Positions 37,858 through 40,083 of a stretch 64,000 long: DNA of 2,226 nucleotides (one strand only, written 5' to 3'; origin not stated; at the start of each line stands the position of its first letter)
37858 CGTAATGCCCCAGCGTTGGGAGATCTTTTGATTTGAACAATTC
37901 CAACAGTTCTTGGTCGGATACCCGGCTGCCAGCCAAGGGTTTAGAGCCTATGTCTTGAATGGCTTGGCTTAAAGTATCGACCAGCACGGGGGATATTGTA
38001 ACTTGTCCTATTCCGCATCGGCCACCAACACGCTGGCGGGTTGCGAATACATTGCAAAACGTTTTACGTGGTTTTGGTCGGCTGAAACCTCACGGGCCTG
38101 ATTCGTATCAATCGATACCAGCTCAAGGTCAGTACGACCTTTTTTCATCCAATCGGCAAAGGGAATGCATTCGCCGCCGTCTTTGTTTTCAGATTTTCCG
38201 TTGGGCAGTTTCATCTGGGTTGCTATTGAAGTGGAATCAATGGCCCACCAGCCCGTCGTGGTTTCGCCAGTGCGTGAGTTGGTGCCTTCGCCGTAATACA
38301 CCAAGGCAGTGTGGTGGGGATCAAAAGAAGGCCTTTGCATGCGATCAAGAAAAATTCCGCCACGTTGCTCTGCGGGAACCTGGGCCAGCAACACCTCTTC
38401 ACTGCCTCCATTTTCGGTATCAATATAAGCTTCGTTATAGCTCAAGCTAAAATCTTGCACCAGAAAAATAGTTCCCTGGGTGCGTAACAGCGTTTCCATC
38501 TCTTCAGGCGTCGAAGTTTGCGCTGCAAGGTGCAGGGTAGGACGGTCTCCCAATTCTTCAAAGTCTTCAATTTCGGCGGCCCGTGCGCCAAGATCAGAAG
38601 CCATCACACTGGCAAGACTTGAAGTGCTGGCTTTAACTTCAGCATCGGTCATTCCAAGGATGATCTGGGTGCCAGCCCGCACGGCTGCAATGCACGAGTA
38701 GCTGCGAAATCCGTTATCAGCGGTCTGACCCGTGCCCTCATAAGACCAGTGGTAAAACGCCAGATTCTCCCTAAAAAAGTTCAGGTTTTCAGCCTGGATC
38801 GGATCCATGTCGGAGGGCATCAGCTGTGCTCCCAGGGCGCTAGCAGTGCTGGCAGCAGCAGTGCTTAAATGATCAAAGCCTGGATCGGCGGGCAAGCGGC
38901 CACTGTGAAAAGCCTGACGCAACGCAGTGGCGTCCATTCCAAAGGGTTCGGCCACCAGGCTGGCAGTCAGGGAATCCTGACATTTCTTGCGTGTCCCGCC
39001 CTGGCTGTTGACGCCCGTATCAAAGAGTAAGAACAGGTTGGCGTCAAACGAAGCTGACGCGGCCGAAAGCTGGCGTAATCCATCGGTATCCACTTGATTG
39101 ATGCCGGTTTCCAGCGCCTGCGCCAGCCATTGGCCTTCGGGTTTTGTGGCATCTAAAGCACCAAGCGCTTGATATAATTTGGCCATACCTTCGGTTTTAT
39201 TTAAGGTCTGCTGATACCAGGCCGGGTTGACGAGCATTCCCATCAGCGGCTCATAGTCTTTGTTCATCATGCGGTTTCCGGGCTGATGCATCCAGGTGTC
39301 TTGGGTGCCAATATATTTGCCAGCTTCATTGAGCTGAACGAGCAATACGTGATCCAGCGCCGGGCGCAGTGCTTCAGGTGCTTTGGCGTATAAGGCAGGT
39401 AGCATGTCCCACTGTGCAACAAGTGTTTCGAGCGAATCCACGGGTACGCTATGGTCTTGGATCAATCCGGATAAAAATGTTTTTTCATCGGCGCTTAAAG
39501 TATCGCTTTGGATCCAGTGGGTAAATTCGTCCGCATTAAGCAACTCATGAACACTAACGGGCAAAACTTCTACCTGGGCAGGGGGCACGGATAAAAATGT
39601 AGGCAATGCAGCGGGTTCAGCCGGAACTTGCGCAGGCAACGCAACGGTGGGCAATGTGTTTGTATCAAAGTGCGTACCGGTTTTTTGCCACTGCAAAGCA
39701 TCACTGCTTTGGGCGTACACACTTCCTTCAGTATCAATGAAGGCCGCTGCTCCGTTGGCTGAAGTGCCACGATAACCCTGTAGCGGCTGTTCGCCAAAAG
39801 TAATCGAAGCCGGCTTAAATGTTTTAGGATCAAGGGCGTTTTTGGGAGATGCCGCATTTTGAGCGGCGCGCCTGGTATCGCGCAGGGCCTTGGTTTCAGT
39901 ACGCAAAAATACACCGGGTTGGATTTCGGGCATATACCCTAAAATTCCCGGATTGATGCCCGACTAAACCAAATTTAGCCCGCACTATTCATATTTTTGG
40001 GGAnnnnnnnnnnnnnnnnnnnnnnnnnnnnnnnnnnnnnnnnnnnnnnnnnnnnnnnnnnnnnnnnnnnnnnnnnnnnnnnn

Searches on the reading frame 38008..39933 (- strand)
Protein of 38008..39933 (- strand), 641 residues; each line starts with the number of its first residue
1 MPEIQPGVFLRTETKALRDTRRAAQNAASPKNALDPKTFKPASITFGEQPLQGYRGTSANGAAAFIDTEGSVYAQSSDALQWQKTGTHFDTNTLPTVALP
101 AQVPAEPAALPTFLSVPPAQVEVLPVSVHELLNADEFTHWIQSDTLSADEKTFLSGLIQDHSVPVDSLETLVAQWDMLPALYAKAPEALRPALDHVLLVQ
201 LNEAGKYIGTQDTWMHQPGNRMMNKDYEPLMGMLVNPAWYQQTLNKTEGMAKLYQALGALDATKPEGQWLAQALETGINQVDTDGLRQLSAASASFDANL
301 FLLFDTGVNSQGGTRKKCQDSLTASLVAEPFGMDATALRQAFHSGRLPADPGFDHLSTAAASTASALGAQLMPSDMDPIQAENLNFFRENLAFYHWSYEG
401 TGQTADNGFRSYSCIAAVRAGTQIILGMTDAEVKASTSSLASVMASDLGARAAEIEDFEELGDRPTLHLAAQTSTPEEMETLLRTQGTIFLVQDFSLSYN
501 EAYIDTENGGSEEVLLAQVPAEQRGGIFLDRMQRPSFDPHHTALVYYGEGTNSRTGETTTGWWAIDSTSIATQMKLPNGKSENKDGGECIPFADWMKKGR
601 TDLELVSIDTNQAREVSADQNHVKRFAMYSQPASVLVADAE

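Call 4: search_protein_families(library=pfam, proteins=[window:38008-39933:-], max_evalue=1)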
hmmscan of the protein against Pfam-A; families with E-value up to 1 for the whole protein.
window:38008-39933:- (641 aa): 0 families

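Call 49: search_protein_families(library=ncbifam, proteins=[window:38008-39933:-], max_evalue=1)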
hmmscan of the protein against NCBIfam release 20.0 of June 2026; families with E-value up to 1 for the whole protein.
window:38008-39933:- (641 aa): 0 families

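Call 68: search_protein_families(library=padloc, proteins=[window:38008-39933:-], max_evalue=1)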
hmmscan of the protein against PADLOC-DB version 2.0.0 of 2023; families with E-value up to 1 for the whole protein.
window:38008-39933:- (641 aa): 0 families

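Call 69: search_protein_families(library=phrogs, proteins=[window:38008-39933:-], max_evalue=1)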
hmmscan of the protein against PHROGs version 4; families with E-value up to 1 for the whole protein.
window:38008-39933:- (641 aa): 1 family
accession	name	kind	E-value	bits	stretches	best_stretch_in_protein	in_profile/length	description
phrog_36398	-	unknown function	0.28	12.4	1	69-109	20-60/70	-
